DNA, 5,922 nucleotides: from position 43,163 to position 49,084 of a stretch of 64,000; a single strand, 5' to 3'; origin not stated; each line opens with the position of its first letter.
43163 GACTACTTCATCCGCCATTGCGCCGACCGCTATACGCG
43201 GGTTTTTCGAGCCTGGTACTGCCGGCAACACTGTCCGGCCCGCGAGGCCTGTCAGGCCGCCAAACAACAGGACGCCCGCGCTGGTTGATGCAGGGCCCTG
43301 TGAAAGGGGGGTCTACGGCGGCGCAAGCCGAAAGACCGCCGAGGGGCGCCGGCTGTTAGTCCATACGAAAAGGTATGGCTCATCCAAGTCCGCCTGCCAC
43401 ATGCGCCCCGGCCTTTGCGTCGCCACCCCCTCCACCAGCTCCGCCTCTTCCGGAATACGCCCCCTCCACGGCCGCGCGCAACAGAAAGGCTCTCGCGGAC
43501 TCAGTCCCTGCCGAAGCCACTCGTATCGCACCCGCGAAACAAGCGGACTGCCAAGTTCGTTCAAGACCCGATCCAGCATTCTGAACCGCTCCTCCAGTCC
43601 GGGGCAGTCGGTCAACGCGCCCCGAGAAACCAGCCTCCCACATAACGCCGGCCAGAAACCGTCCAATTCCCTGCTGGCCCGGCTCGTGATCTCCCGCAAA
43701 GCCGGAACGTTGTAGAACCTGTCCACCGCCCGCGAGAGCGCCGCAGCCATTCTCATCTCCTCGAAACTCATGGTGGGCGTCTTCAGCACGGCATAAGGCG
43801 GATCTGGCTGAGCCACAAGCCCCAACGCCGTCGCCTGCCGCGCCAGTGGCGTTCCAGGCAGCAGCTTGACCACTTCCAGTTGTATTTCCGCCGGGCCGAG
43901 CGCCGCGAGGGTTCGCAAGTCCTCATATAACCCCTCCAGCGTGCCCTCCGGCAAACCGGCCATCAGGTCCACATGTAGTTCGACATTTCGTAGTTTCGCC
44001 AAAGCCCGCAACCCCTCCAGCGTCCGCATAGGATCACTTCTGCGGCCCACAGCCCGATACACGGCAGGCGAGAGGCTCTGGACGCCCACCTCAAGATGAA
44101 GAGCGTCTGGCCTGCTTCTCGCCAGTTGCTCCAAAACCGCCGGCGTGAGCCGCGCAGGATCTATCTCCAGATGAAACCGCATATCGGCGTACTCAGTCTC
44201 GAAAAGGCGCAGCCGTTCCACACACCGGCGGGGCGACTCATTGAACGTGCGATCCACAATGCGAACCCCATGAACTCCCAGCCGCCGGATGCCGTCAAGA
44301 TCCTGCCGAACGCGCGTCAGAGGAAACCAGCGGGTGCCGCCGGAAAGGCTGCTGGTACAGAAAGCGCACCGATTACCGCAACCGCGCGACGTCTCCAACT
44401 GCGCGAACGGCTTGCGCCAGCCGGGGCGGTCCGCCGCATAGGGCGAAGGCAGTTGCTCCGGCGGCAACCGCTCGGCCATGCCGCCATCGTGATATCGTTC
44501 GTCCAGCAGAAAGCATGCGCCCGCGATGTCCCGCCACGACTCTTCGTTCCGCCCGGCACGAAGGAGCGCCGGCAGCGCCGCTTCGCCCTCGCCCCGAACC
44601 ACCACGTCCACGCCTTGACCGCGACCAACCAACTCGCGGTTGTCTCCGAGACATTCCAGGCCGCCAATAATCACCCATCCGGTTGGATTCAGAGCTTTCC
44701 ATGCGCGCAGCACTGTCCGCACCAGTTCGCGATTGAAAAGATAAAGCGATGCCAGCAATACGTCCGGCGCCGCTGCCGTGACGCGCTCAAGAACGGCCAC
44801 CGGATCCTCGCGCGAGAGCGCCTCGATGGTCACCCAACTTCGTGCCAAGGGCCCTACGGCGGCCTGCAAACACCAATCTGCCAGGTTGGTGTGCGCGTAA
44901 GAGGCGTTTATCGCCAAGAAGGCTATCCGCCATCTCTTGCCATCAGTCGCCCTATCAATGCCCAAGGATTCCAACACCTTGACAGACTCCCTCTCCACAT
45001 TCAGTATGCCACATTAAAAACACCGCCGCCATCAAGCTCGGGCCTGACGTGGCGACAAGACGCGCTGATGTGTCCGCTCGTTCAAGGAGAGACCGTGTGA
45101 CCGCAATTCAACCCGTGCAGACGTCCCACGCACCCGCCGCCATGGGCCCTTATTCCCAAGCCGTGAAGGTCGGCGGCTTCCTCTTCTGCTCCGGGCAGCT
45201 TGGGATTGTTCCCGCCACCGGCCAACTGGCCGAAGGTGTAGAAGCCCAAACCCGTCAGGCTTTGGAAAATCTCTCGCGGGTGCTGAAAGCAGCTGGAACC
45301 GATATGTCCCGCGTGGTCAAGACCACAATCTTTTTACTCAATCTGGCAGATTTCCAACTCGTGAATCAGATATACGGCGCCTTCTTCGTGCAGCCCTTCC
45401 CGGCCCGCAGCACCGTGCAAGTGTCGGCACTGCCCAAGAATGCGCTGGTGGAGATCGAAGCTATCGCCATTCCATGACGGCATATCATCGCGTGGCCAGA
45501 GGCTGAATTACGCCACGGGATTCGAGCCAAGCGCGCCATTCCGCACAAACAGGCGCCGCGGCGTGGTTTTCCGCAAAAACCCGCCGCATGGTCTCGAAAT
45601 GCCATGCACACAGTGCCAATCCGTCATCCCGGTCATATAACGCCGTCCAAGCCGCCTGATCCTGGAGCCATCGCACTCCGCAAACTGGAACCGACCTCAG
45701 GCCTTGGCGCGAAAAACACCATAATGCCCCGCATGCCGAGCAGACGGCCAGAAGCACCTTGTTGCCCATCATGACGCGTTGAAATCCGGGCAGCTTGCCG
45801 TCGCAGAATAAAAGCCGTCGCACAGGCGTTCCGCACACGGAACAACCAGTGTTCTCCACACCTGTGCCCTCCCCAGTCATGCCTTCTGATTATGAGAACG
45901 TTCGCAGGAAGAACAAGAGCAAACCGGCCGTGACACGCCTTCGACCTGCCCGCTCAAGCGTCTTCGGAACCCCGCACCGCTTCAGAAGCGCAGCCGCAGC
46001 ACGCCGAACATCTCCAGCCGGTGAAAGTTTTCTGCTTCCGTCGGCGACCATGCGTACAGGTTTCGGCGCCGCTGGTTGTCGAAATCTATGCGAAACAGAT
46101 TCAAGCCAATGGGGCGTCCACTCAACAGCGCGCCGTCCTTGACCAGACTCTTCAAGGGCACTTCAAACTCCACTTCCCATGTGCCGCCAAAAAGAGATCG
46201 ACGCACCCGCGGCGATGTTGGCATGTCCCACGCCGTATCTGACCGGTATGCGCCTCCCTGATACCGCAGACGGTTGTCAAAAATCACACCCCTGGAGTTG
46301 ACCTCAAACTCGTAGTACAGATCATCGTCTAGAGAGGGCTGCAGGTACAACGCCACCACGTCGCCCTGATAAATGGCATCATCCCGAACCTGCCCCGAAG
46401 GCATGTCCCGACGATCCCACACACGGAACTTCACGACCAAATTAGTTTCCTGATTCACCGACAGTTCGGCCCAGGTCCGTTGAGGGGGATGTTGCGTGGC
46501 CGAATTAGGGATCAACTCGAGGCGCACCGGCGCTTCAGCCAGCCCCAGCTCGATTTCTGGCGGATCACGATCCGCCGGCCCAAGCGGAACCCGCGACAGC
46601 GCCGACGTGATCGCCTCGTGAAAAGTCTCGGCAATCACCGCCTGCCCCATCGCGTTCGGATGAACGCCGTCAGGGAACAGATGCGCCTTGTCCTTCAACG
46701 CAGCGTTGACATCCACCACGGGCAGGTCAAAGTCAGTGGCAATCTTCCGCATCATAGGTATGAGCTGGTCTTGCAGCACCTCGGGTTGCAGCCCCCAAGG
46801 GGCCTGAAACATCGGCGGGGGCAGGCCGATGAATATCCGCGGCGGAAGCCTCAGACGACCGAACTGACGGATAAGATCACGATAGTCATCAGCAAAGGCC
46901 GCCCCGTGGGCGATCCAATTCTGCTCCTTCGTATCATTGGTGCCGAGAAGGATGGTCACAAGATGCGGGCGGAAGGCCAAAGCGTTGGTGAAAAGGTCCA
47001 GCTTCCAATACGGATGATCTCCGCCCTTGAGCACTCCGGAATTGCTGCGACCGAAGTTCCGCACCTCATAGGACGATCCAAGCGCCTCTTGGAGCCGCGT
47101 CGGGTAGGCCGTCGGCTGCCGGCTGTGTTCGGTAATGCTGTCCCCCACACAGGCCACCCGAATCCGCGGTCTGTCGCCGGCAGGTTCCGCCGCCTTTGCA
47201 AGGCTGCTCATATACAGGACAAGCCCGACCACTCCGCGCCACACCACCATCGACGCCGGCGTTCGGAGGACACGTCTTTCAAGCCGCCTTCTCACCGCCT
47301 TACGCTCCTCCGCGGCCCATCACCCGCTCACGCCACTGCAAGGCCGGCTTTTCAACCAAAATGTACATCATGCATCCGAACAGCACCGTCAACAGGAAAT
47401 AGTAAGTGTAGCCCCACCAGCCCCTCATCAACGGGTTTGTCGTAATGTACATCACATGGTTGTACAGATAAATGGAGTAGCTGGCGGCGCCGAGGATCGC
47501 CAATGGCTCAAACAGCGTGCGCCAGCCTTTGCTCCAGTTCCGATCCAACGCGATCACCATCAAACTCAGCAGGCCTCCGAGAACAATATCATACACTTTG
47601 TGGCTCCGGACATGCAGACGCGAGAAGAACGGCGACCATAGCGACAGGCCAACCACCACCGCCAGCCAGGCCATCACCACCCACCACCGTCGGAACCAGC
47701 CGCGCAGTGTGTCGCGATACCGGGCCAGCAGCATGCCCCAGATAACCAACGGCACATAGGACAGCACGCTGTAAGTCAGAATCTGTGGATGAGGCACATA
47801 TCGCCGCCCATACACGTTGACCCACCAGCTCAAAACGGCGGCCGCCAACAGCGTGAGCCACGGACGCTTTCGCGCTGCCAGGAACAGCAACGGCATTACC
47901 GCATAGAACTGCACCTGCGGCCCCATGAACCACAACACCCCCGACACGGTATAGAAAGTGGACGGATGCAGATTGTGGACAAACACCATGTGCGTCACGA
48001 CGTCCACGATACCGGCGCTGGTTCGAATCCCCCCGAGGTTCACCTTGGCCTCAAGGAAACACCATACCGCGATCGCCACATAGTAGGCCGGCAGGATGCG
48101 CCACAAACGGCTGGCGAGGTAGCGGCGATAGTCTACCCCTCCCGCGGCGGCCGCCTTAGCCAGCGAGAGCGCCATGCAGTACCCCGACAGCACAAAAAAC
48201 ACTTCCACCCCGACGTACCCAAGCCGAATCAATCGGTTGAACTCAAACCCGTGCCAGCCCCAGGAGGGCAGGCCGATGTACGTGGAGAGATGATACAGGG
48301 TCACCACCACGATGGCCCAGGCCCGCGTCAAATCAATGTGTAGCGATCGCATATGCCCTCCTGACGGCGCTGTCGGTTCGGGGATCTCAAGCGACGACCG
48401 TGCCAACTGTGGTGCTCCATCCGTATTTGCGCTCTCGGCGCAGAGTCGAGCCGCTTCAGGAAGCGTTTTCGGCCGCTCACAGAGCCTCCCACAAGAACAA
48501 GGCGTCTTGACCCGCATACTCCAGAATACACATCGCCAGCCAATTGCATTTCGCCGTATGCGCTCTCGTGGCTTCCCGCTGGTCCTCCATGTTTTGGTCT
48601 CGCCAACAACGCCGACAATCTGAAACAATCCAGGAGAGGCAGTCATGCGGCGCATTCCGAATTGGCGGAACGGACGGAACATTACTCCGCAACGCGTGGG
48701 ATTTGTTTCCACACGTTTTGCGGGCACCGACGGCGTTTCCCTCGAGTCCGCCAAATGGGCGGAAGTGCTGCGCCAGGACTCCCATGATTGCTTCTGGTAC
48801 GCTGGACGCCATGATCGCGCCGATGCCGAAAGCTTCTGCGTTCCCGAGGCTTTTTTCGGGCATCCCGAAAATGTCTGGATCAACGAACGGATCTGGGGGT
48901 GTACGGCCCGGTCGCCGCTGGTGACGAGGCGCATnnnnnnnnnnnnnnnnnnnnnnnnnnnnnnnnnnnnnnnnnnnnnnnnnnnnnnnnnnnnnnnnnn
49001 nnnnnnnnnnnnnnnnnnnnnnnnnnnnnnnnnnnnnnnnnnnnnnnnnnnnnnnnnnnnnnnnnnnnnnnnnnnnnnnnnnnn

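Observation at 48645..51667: GT4 glycosyltransferase translationally coupled to a sucrose-phosphorylase-like GH13 enzyme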

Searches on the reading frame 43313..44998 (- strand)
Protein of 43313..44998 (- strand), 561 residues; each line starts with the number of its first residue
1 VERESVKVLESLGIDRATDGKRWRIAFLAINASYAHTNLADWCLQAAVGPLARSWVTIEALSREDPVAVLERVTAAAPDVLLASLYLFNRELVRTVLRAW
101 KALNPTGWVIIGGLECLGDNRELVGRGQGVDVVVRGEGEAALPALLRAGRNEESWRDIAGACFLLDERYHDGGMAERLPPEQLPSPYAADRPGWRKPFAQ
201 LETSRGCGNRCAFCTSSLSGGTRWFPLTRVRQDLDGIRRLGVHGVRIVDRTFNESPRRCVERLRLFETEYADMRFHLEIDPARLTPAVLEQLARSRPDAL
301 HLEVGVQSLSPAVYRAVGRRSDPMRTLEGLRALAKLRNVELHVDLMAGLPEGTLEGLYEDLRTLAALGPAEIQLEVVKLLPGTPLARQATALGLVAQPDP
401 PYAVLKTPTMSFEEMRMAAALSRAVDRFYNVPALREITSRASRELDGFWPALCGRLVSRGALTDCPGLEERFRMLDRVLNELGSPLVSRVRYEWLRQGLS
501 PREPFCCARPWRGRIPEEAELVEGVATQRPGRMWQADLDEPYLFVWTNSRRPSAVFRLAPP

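Call 3: search_protein_families(library=ncbifam, proteins=[window:43313-44998:-], max_evalue=0.001)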
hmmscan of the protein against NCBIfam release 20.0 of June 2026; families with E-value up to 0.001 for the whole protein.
window:43313-44998:- (561 aa): 17 families
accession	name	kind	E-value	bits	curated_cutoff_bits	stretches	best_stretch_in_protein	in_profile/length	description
NF033712.0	B12_rSAM_KedN5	subfamily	7.2e-20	70.7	700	1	74-414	59-419/624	KedN5 family methylcobalamin-dependent radical SAM C-methyltransferase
TIGR04013.1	B12_SAM_MJ_1487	hypoth_equivalog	1.8e-19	69.8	251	1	60-222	25-175/382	TIGR04013 family B12-binding domain/radical SAM domain-containing protein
TIGR04072.2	rSAM_ladder_B12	equivalog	1.6e-11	43.5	360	1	126-400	117-383/443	lipid biosynthesis B12-binding/radical SAM protein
TIGR04479.1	bcpD_PhpK_rSAM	subfamily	1.6e-11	43.3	600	1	131-394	172-436/504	PhpK family radical SAM P-methyltransferase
TIGR04107.1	rSAM_HutW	equivalog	1.2e-10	40.9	400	1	302-391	155-244/419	heme anaerobic degradation radical SAM methyltransferase ChuW/HutW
TIGR03975.1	rSAM_ocin_1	subfamily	1.5e-10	40.3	281.85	1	70-353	121-416/606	RiPP maturation radical SAM C-methyltransferase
TIGR04014.1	B12_SAM_MJ_0865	equivalog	2.9e-10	39.5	360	1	74-247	35-211/434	methyl-coenzyme M reductase glutamine C-methyltransferase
NF033070.1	rSAM_AprD4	equivalog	3e-10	39.6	500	1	199-424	197-429/456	AprD4 family radical SAM diol-dehydratase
TIGR04367.1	HpnR_B12_rSAM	equivalog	3e-10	39.3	650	1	62-243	45-233/490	hopanoid C-3 methylase HpnR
TIGR04295.1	B12_rSAM_oligo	hypoth_equivalog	1.7e-09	36.9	400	1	197-312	199-307/422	TIGR04295 family B12-binding domain-containing radical SAM protein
NF006067.1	PRK08208.1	equivalog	2.3e-06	26.8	380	1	266-389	118-239/427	STM4012 family radical SAM protein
TIGR02026.1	BchE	equivalog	3.7e-06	26.1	481.35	1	69-167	55-156/497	magnesium-protoporphyrin IX monomethyl ester anaerobic oxidative cyclase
TIGR03471.1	HpnJ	equivalog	9.6e-06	24.7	577.6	1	195-400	194-398/472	hopanoid biosynthesis associated radical SAM protein HpnJ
TIGR00538.1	hemN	equivalog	1e-05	24.5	324.95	1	271-372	136-235/454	oxygen-independent coproporphyrinogen III oxidase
TIGR00089.1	TIGR00089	subfamily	0.00011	21.2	251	1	196-373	138-324/429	MiaB/RimO family radical SAM methylthiotransferase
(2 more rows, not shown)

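Call 4: search_protein_families(library=pfam, proteins=[window:43313-44998:-], max_evalue=0.001)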
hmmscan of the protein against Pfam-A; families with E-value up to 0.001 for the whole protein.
window:43313-44998:- (561 aa): 3 families
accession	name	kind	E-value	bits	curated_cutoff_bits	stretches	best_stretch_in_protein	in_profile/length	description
PF04055.27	Radical_SAM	-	8.6e-16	59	29.5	1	202-362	2-164/166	Radical SAM superfamily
PF02310.24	B12-binding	-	1.1e-08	35.3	32.1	1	67-146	41-121/121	B12 binding domain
PF13311.11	DUF4080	-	0.00025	21.7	22.9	1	393-432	4-43/188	Protein of unknown function (DUF4080)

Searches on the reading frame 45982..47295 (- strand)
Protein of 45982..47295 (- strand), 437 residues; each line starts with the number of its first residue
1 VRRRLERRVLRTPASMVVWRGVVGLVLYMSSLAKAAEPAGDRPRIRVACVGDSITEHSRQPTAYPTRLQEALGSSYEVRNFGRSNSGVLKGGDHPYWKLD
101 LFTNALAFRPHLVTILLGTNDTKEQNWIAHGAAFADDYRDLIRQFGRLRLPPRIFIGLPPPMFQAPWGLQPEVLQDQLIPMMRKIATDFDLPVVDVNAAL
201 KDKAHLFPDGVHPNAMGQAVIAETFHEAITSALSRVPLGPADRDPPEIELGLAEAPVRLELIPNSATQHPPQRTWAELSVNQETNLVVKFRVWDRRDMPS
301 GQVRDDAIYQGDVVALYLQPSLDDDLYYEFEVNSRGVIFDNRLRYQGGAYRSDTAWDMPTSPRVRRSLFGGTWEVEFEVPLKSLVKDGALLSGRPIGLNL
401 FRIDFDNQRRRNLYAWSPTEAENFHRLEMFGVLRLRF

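Call 3: search_protein_families(library=ncbifam, proteins=[window:45982-47295:-], max_evalue=0.001)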
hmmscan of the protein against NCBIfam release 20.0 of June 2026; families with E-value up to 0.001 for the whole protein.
window:45982-47295:- (437 aa): 1 family
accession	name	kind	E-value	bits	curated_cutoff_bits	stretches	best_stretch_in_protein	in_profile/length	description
NF042968.1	AcxylEst_AxeA1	equivalog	5e-43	147.1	700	1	38-223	268-457/459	acetylxylan esterase AxeA1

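Call 4: search_protein_families(library=pfam, proteins=[window:45982-47295:-], max_evalue=0.001)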
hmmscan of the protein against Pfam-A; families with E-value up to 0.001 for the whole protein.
window:45982-47295:- (437 aa): 4 families
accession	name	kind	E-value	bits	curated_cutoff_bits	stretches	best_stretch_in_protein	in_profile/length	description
PF13472.12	Lipase_GDSL_2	-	3.6e-22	80.2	32.9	1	49-219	1-177/178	GDSL-like Lipase/Acylhydrolase family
PF00657.28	Lipase_GDSL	-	1.9e-11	44.9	23.6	1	47-223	1-206/208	GDSL-like Lipase/Acylhydrolase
PF06452.16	CBM9_1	-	1.9e-05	25.1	23.4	1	282-435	40-182/185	Carbohydrate family 9 binding domain-like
PF16011.10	CBM9_2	-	8.5e-05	22.8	25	1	285-434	41-198/199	Carbohydrate-binding family 9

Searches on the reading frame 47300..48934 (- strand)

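Call 3: search_protein_families(library=ncbifam, proteins=[window:47300-48934:-], max_evalue=0.001)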
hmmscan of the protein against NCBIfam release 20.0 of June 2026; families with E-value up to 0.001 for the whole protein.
window:47300-48934:- (544 aa): 0 families

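Call 4: search_protein_families(library=pfam, proteins=[window:47300-48934:-], max_evalue=0.001)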
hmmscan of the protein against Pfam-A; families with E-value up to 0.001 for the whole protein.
window:47300-48934:- (544 aa): 1 family
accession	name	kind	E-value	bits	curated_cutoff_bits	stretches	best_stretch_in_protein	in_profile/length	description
PF01757.29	Acyl_transf_3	-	3.3e-30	105.7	31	1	200-523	4-324/326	Acyltransferase domain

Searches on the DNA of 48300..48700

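Call 68: search_rna_families(source=window, start=48300, end=48700, threshold=evalue, max_evalue=1)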
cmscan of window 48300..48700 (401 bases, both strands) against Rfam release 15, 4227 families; matches with E-value up to 1: 0.
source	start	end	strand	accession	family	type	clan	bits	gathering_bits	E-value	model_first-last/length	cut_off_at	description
